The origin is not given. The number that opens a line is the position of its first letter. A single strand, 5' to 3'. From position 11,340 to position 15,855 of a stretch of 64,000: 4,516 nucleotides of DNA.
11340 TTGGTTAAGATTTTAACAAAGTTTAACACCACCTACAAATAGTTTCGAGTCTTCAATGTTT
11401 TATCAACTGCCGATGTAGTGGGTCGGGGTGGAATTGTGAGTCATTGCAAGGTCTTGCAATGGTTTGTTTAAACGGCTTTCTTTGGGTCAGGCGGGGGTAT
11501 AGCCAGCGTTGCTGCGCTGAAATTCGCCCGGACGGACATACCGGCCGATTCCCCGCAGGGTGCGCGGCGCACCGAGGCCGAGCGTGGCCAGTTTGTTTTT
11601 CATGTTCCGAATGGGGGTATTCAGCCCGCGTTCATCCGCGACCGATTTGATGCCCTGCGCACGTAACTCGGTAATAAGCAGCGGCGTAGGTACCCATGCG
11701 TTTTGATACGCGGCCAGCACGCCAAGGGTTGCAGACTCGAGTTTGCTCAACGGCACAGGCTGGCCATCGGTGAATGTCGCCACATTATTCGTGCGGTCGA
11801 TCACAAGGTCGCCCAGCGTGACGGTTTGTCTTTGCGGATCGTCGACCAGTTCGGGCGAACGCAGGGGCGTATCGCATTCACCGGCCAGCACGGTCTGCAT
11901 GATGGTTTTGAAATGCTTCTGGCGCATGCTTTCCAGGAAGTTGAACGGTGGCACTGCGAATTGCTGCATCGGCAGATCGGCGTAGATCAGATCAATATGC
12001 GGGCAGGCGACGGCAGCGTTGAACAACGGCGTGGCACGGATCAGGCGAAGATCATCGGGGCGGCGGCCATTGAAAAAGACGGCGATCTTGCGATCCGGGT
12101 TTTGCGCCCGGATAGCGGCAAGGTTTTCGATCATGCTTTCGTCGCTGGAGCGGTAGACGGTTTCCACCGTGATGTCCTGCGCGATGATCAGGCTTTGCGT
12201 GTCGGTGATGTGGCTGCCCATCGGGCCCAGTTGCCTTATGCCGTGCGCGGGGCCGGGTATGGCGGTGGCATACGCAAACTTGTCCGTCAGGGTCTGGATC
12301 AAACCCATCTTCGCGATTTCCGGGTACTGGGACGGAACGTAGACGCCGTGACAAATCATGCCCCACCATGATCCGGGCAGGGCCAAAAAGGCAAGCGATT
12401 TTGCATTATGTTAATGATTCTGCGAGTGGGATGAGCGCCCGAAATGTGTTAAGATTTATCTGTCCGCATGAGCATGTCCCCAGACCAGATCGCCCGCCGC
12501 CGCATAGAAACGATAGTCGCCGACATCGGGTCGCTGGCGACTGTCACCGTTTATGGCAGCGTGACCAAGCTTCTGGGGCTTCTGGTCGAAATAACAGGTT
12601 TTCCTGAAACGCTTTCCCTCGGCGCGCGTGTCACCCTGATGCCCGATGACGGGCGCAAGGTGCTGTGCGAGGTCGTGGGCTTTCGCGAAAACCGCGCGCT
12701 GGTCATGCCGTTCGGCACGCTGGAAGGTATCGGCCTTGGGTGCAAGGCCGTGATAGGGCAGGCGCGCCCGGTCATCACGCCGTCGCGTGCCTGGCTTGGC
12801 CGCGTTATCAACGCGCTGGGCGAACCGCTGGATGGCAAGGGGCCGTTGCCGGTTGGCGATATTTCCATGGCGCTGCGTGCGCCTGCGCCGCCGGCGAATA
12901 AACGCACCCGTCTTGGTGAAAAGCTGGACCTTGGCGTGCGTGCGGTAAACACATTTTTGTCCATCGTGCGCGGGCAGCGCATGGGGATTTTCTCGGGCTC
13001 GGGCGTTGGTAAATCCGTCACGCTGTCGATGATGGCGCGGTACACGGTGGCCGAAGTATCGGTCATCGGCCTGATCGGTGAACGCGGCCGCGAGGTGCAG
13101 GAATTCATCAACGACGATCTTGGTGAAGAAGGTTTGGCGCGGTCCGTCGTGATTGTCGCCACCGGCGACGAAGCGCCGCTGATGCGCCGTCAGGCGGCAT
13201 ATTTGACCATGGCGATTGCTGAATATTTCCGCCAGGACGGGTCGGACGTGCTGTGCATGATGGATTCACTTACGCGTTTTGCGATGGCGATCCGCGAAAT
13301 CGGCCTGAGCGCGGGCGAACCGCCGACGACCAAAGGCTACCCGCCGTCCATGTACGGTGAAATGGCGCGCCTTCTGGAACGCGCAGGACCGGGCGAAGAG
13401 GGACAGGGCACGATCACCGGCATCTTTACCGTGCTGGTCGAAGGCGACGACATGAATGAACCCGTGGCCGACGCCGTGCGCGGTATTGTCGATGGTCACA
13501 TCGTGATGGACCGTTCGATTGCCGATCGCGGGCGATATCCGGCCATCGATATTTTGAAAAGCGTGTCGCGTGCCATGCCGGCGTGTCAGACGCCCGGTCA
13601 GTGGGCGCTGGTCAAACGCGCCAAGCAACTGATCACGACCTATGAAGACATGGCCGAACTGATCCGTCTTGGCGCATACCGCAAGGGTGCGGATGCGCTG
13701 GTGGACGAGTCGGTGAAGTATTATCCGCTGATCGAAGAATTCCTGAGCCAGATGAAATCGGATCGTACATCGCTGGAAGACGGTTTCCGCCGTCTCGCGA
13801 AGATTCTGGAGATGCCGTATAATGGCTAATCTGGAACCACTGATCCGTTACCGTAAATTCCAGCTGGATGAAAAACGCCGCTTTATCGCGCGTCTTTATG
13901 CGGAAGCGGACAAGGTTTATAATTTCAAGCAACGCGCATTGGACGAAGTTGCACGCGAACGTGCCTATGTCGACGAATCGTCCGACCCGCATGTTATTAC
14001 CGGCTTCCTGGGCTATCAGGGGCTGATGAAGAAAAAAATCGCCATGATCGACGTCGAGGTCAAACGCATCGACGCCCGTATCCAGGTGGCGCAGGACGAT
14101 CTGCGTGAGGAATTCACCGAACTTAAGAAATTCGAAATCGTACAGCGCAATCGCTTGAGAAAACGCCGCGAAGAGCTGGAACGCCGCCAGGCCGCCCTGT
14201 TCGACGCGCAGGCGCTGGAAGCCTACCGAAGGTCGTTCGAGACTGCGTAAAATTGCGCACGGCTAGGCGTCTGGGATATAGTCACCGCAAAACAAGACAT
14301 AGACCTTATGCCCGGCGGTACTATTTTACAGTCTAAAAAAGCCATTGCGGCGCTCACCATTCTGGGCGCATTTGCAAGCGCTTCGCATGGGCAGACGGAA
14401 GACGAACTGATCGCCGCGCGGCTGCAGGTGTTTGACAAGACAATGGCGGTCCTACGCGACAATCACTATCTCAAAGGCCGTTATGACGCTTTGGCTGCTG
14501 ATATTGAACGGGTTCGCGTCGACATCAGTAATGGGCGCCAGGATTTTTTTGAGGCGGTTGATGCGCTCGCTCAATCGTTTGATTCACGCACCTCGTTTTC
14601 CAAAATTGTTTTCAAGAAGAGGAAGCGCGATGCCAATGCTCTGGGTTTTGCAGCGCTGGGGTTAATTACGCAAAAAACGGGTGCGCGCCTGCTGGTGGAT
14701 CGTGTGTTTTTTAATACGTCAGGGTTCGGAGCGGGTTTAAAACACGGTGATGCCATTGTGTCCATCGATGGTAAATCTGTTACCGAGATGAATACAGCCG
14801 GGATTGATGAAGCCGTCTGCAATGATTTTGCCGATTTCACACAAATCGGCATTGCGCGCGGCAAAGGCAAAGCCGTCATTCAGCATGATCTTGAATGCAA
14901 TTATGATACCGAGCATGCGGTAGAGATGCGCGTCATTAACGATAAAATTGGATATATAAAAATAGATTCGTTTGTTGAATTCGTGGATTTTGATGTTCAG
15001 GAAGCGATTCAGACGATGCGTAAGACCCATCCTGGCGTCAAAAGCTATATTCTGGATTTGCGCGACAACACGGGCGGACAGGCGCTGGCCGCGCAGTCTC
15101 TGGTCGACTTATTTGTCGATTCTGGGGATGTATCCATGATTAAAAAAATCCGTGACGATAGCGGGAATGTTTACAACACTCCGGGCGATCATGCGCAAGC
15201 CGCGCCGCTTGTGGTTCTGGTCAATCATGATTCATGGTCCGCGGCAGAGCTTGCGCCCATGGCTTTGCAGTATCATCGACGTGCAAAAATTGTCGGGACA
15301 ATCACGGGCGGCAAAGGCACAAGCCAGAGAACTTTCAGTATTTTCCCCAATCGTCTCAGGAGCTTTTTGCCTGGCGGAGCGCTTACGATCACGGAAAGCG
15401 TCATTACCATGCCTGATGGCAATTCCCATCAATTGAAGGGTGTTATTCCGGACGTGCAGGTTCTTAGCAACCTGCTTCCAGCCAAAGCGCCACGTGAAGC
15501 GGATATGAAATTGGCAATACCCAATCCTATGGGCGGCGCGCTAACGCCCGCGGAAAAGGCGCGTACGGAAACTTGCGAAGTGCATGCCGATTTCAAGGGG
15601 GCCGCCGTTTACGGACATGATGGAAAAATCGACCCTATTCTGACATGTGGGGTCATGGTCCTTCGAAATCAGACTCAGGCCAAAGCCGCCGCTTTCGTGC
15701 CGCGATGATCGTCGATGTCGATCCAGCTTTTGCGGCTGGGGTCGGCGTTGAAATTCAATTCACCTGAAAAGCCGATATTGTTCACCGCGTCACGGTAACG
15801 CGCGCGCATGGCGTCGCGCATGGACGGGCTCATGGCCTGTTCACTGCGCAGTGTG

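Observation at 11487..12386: Orphan winged-helix regulator with an unrecognisable N-terminal domain between ctrA and fliI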

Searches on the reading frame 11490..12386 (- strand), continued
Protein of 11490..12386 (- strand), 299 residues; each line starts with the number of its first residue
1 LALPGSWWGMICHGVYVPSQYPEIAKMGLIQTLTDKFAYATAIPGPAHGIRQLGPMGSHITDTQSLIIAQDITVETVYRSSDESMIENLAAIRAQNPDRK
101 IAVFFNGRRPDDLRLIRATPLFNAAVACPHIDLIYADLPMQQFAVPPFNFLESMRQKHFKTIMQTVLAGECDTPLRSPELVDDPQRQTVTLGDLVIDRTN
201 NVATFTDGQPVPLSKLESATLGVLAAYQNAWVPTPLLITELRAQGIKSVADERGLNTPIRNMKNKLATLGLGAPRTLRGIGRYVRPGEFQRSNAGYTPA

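Call 36: fold_search(model_id=the predicted structure, library=pdb)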
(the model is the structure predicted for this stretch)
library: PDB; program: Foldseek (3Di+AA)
matches with E <= 10: 1625; with E <= 0.001: 4
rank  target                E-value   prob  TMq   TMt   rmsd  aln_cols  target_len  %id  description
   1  1ys7_B                1.1e-07  1.00  0.28  0.35  13.9       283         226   14  Crystal structure of the response regulator protein prrA complexed with Mg2+ (released 2006-02-07)
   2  1p2f                  5.4e-06  1.00  0.28  0.34  11.8       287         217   14  Crystal Structure Analysis of Response Regulator DrrB, a Thermotoga maritima OmpR/PhoB Homolog (released 2003-04-29)
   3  2hqr_MODEL_1_A        5.7e-04  0.97  0.27  0.34  18.9       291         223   11  Structure of a Atypical Orphan Response Regulator Protein Revealed a New Phosphorylation-Independent Regulator (released 2007-05-08)
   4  2d1v                  9.9e-04  1.00  0.28  0.70   3.8       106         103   22  Crystal structure of DNA-binding domain of Bacillus subtilis YycF (released 2006-09-12)
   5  7ve6_A                1.2e-03  1.00  0.27  0.49   7.2       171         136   12  N-terminal domain of VraR (released 2022-05-18)
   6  4qwq_B                2.1e-03  1.00  0.28  0.73   3.7       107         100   22  Crystal structure of the DNA-binding domain of the response regulator SaeR from Staphylococcus aureus (released 2015-08-19)
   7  4b09_A                2.2e-03  0.97  0.28  0.37  17.7       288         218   14  Structure of unphosphorylated BaeR dimer (released 2013-07-10)
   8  4uht_A                2.6e-03  1.00  0.28  0.73   3.9       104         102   26  Crystal structure of the DNA binding domain of CpxR from E. coli (released 2016-04-13)
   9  8q6q_D                2.6e-03  1.00  0.33  0.51   6.9       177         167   16  Structure of human immunity related GTPase Q in complex with GABARAPL2. (released 2024-08-28)
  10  4nhj_A                3.2e-03  1.00  0.28  0.69   4.1       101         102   25  Crystal structure of Klebsiella pneumoniae RstA DNA-binding domain in complex with RstA box (released 2014-07-16)
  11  3cz5_B                5.5e-03  0.99  0.29  0.54   6.5       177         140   12  Crystal structure of two-component response regulator, LuxR family, from Aurantimonas sp. SI85-9A1 (released 2008-05-06)
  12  6oik_A                7.0e-03  0.92  0.28  0.35   8.3       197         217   13  Muscarinic acetylcholine receptor 2-Go complex (released 2019-05-08)
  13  7r2o_A                7.9e-03  0.98  0.30  0.23   6.2       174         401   10  Crystal structure of a flavodiiron protein S262Y mutant in the oxidized state from Escherichia coli (released 2023-02-15)
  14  6eo3_A                9.5e-03  0.94  0.31  0.41  13.0       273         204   12  Conformational dynamism for DNA interaction in Salmonella typhimurium RcsB response regulator. S207C P212121 (released 2017-11-15)
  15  9ij9_A                1.0e-02  0.91  0.25  0.31   7.8       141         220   11  A Cryo-EM structure of Bitter taste receptor TAS2R14 with Gi complex (released 2024-07-24)
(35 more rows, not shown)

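Call 63: find_homologous_proteins(query=A2, max_evalue=0.01)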
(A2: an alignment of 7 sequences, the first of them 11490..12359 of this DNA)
Query A2 (7 sequences) (290 aa, profile of the alignment): 2 proteins with E <= 0.01 among 8000 candidates.
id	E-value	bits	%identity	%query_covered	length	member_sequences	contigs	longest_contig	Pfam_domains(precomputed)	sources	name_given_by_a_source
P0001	1.4e-117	411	93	100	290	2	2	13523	-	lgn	-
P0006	1.2e-95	339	25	43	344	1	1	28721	-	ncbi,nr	ncbi:MAG: hypothetical protein KGQ41_01100 [Alphaproteobacteria bacterium]|nr:hypothetical protein [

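Call 64: find_related_loci(query=A1, collection=metagenome_contigs, flank=4000)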
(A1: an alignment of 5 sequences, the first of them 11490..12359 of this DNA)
Query A1 (290 aa) in metagenome_contigs; peptide patterns used: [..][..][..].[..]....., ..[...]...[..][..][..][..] (x = any residue, [..] = any of these).
188 stretches matched a pattern, but none encodes a relative of the query by tblastn (E <= 1e-3).

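Call 85: predict_structure(alignment_id=A4)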
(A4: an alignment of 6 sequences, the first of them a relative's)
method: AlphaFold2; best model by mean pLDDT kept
length: 439 residues; sequences in the alignment: 6
mean_pLDDT: 65.7   pTM: 0.59
mean pLDDT of the five models: 65.7, 63.3, 62.7, 60.2, 59.7
residues with pLDDT >= 90: 27; 70-90: 194; 50-70: 94; < 50: 124
segments of 3 or more residues with pLDDT < 50: 29-52, 151-159, 303-315, 328-330, 347-354, 360-385, 387-389, 412-439
pLDDT, mean of each block of 10 residues (from residue 1): 82 85 69 33 35 50 66 85 76 78 90 90 86 87 83 46 78 83 88 84 82 63 85 88 83 74 73 72 75 78 36 45 51 54 49 47 40 41 48 58 58 46 36 34
secondary structure, 60 per line:
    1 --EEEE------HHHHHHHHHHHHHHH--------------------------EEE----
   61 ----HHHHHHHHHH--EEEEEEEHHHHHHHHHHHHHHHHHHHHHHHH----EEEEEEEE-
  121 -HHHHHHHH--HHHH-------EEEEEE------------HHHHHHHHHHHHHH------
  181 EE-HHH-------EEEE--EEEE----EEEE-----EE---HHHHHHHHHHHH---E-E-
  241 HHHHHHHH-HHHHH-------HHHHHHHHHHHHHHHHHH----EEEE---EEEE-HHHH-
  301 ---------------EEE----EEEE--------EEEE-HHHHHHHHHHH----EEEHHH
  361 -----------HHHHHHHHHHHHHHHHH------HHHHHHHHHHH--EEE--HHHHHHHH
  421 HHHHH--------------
elements in order: E3-6 H13-27 E54-56 H65-74 E77-83 H84-107 E112-119 H122-129 H132-135 E143-148 H161-174 E194-197 E200-203 E208-211 H222-233 H241-248 H250-254 H262-279 E284-287 E291-294 H296-299 E316-318 E323-326 E335-338 H340-350 E355-357 H372-388 H395-405 E408-410 H413-425

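Call 87: fold_search(model_id=the predicted structure, library=pdb)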
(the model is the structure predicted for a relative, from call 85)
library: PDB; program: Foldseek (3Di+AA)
matches with E <= 10: 946; with E <= 0.001: 1
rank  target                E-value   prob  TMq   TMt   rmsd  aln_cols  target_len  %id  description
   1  9dvt_S                7.1e-04  0.99  0.21  0.35  16.8       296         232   14  Cryo-EM structure of RpaA bound to PkaiBC DNA and the CTD of the alpha subunit of RNAP from the cyanobacterium Synecho (released 2025-10-15)
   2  2rv8_MODEL_1_A        2.1e-03  1.00  0.19  0.59   4.5       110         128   20  Solution Structure of the PhoP DNA-Binding Domain from Mycobacterium tuberculosis (released 2015-08-12)
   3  2pmu_D                2.3e-03  1.00  0.18  0.71   3.9       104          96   19  Crystal structure of the DNA-binding domain of PhoP (released 2008-02-26)
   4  3ozi_B                8.1e-03  0.97  0.16  0.35   5.1       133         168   10  Crystal structure of the TIR domain from the flax disease resistance protein L6 (released 2011-04-27)
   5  3a9i                  3.7e-02  0.87  0.16  0.20   7.0       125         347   17  Crystal structure of homocitrate synthase from Thermus thermophilus complexed with Lys (released 2009-12-22)
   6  7vu8                  4.7e-02  0.66  0.14  0.30  13.6       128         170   10  L7-Tir domain with bound ligand (released 2022-06-01)
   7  3ozi_A                5.0e-02  0.75  0.21  0.43   7.1       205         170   10  Crystal structure of the TIR domain from the flax disease resistance protein L6 (released 2011-04-27)
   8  1s2d_A                6.4e-02  0.77  0.17  0.40  13.2       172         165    9  Purine 2'-Deoxyribosyl complex with arabinoside: Ribosylated Intermediate (AraA) (released 2004-03-30)
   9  7k5a_A                8.2e-02  0.15  0.15  0.22  18.1       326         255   11  The external aldimine form of Salmonella typhimurium Tryptophan Synthase mutant beta-Q114A in complex with cesium ion  (released 2021-09-22)
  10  8otz_O0               1.2e-01  0.30  0.18  0.20  11.5       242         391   13  48-nm repeat of the native axonemal doublet microtubule from bovine sperm (released 2023-11-22)
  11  4k8k_A                1.2e-01  0.21  0.15  0.18  15.9       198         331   13  Crystal structure of probable sugar kinase protein from Rhizobium etli CFN 42 complexed with 1-(4-methoxyphenyl)-1-cyc (released 2013-05-01)
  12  7rx1_A                1.3e-01  0.57  0.16  0.32  11.8       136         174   11  Crystal structure of the TIR domain from the grapevine disease resistance protein RUN1 (released 2021-10-13)
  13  2c2h_B                1.5e-01  0.60  0.18  0.40   8.8       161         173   12  CRYSTAL STRUCTURE OF THE HUMAN RAC3 IN COMPLEX WITH GDP (released 2005-10-13)
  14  7rx1_B                1.5e-01  0.57  0.15  0.32  12.1       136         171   12  Crystal structure of the TIR domain from the grapevine disease resistance protein RUN1 (released 2021-10-13)
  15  6v6v                  1.6e-01  0.69  0.16  0.35  11.9       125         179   14  Crystal structure of oncogenic RhoA mutant G14V complexed with GDP (released 2020-12-23)
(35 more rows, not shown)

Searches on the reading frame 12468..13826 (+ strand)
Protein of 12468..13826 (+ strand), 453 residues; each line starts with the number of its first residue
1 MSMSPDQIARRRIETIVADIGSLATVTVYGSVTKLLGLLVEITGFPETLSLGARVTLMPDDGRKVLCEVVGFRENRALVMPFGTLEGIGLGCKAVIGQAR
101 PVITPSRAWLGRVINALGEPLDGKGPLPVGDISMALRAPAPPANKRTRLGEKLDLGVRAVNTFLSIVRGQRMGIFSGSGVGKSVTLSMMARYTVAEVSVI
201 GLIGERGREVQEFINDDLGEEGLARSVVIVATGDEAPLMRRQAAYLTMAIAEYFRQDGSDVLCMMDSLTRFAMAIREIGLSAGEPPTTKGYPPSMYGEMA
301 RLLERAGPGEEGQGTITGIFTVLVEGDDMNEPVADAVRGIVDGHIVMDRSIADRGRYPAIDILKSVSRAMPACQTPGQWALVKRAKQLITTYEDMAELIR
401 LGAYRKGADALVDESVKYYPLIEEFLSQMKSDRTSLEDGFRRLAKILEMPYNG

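Call 3: search_protein_families(library=pfam, proteins=[window:12468-13826:+], max_evalue=1)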
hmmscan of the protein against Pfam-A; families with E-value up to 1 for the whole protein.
window:12468-13826:+ (453 aa): 6 families
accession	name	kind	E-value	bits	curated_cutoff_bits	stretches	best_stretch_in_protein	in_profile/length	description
PF00006.31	ATP-synt_ab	-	1.5e-85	286.7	29.5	1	156-367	1-213/213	ATP synthase alpha/beta family, nucleotide-binding domain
PF18269.6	T3SS_ATPase_C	-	2.7e-18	66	22.7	1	375-444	2-71/72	T3SS EscN ATPase C-terminal domain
PF02874.29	ATP-synt_ab_N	-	0.00076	20.4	20.9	1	58-93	28-64/69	ATP synthase alpha/beta family, beta-barrel domain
PF21824.1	MUC20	-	0.086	13.1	30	1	101-108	11-18/19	Mucin-20 protein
PF16642.10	KCNQ2_u3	-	0.12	13.8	25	1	103-147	50-93/98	Unstructured region on Potassium channel subunit alpha KvLQT2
PF00005.33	ABC_tran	-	0.13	13.3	25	1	164-194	6-36/137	ABC transporter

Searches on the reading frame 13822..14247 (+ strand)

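Call 3: search_protein_families(library=pfam, proteins=[window:13822-14247:+], max_evalue=1)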
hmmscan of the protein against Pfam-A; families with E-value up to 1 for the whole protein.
window:13822-14247:+ (142 aa): 2 families
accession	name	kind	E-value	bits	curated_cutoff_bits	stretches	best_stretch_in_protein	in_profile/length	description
PF02050.21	FliJ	-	0.0012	19.5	28.4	1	23-129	4-117/123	Flagellar FliJ protein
PF22618.1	RskA_N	-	0.16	12.6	27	1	74-100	12-38/48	Anti-sigma-K factor RskA, N-terminal domain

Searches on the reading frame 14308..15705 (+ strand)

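Call 14: search_protein_families(library=pfam, proteins=[window:14308-15705:+], max_evalue=0.001)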
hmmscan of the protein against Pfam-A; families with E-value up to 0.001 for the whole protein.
window:14308-15705:+ (466 aa): 1 family
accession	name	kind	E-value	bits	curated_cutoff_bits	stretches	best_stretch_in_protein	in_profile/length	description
PF03572.23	Peptidase_S41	-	2.6e-34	118.6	24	1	213-385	1-165/165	Peptidase family S41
